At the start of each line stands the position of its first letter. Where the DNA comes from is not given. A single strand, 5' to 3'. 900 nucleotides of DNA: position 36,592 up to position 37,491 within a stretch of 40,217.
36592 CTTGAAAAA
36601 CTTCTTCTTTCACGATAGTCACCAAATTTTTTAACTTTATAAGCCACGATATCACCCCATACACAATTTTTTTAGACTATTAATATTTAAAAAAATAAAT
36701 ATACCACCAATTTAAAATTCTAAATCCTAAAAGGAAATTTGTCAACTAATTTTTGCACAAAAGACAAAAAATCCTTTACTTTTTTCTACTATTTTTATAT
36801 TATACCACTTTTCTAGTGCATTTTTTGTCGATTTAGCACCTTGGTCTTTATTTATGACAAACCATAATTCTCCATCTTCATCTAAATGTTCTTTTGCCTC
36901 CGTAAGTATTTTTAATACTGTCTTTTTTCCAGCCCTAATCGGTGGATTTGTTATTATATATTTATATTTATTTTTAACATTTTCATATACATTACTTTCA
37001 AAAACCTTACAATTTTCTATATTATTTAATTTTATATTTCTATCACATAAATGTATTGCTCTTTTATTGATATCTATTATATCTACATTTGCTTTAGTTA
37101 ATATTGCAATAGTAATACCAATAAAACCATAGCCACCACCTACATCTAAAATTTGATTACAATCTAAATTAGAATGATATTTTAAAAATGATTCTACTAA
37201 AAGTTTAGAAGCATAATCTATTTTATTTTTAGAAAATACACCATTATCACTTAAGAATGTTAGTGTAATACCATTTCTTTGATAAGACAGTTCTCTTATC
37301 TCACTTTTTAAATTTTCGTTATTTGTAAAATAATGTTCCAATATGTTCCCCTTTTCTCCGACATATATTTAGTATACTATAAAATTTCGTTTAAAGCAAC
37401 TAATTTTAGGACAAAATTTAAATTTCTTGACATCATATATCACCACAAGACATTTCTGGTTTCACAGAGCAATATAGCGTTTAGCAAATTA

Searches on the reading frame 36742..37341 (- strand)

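Call 42: search_protein_families(library=pfam, max_evalue=0.001, proteins=[window:36742-37341:-])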
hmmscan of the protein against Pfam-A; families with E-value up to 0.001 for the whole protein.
window:36742-37341:- (199 aa): 8 families
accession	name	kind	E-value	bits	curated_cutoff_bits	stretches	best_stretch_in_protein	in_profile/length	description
PF05175.20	MTS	-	1.4e-41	142.4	23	1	27-194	2-169/170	Methyltransferase small domain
PF06325.19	PrmA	-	4e-09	36.8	22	1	61-192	162-289/296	Ribosomal protein L11 methyltransferase (PrmA)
PF13847.12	Methyltransf_31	-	3.7e-08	33.6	27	1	62-160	5-108/145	Methyltransferase domain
PF02475.24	TRM5-TYW2_MTfase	-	1.1e-06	29.1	28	1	60-135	36-114/164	TRM5/TYW2 methyltransferase domain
PF02527.21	GidB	-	1.3e-06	28.3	27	1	56-177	42-161/184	rRNA small subunit methyltransferase G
PF10294.15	Methyltransf_16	-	2.5e-06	27.8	21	1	51-108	39-94/174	Lysine methyltransferase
PF13649.12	Methyltransf_25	-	1e-05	26.6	27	1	64-157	1-97/97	Methyltransferase domain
PF03602.21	Cons_hypoth95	-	2.2e-05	24.6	24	1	57-179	38-168/182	Conserved hypothetical protein 95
